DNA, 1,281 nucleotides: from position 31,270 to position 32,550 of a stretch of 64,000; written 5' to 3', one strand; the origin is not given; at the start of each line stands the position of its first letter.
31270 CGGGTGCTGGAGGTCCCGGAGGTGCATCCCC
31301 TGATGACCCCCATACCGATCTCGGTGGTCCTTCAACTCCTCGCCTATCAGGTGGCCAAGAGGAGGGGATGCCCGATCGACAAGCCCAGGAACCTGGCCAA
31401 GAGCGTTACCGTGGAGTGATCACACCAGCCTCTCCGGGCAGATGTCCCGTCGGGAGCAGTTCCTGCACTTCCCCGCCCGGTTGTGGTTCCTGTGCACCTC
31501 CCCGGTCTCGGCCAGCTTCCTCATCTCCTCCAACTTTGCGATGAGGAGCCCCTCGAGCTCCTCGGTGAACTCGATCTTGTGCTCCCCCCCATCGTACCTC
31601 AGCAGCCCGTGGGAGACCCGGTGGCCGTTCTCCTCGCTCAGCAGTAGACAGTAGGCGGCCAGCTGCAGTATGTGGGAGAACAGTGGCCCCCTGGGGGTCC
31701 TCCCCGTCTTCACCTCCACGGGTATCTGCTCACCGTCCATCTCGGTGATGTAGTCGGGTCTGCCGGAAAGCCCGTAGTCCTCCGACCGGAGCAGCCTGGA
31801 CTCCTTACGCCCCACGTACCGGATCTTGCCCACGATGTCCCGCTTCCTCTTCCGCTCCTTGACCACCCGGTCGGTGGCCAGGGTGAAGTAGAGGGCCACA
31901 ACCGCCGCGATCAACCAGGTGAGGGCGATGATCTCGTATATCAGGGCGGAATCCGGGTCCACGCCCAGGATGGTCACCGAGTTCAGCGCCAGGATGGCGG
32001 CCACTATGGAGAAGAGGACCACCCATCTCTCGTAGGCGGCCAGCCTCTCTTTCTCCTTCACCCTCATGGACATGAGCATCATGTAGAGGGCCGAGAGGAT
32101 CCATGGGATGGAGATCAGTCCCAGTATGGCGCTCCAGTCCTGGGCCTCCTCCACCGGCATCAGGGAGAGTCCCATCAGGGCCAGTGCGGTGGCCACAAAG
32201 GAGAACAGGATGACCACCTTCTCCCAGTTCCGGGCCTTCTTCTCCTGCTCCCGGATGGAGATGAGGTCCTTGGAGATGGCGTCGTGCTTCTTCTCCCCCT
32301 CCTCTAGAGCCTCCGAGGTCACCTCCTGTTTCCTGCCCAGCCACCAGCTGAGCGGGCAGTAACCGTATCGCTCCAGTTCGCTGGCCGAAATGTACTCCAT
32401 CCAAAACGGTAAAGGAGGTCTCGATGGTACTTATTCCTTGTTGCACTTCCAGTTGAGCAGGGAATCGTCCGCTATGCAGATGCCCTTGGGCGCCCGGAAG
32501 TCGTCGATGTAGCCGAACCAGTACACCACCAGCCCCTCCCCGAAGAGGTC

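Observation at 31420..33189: Cas4-like Fe-S nuclease split by a four-helix membrane insertion, in tandem with a TPD (C15orf41/CDIN1-like) nuclease, with no CRISPR context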

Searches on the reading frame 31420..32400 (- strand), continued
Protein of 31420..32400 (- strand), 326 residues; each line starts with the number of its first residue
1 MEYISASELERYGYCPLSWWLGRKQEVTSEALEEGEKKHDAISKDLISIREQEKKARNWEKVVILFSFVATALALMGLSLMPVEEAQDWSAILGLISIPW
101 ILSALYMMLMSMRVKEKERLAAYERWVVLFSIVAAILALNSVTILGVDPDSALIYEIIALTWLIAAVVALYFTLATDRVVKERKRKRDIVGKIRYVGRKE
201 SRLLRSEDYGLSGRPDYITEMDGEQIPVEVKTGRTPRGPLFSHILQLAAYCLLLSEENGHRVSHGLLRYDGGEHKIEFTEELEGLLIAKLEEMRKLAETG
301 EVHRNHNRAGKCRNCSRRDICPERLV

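Call 88: find_encoding_contigs(protein=P0209, flank=3000, max_places=2)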
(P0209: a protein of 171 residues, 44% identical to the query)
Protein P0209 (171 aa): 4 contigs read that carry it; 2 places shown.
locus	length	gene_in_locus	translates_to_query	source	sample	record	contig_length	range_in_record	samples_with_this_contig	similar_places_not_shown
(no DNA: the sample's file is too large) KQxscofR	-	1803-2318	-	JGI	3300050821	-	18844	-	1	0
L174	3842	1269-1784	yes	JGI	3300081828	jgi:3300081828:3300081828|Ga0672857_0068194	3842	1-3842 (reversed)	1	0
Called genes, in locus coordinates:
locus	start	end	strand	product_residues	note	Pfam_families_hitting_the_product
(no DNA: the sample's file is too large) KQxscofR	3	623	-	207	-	?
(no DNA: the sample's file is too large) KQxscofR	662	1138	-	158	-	PF06147:DUF968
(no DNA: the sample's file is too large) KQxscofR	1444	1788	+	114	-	-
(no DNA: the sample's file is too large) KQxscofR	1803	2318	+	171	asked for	PF12705:PDDEXK_1, PF01930:Cas_Cas4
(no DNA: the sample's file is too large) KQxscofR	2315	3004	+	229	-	PF02517:Rce1-like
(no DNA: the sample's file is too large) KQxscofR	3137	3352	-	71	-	-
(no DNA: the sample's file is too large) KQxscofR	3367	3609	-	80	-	-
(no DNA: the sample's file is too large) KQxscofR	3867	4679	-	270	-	PF25680:Mom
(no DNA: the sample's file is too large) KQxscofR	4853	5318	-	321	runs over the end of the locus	-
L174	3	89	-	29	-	?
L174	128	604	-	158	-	PF06147:DUF968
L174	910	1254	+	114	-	-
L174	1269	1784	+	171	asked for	PF12705:PDDEXK_1, PF01930:Cas_Cas4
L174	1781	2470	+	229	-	PF02517:Rce1-like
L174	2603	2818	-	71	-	-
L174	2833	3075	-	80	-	-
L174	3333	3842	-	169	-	?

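Call 89: find_encoding_contigs(protein=P0232, flank=3000, max_places=2)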
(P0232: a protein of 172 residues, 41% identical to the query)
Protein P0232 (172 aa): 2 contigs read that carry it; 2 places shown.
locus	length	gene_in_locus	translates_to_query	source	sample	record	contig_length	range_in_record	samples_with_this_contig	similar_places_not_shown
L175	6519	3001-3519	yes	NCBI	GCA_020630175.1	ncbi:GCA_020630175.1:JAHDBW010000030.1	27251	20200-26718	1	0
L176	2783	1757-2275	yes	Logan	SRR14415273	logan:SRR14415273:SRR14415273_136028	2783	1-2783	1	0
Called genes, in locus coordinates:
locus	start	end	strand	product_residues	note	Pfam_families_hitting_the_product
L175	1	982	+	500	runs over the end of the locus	PF00749:tRNA-synt_1c, PF19269:Anticodon_2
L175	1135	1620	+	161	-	PF00436:SSB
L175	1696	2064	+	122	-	PF11950:DUF3467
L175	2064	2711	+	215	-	-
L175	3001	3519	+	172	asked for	PF12705:PDDEXK_1, PF01930:Cas_Cas4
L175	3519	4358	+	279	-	PF01513:NAD_kinase, PF20143:NAD_kinase_C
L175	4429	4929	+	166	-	-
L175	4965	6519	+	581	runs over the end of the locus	PF02463:SMC_N, PF13476:AAA_23, PF13555:AAA_29 (faint)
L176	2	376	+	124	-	?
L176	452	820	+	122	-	PF11950:DUF3467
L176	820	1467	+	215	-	-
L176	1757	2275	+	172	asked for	PF12705:PDDEXK_1, PF01930:Cas_Cas4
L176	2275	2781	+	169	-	?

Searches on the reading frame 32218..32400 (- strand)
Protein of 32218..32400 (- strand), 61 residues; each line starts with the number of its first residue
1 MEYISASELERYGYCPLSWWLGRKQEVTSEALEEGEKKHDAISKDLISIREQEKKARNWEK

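Call 40: search_protein_families(library=ncbifam, proteins=[window:32218-32400:-], max_evalue=1)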
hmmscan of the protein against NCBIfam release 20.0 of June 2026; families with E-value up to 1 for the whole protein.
seq(61 aa): 1 family
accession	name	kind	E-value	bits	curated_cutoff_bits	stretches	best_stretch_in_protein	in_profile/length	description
TIGR00372.1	cas4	equivalog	0.07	12.9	65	1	5-46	2-45/180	CRISPR-associated protein Cas4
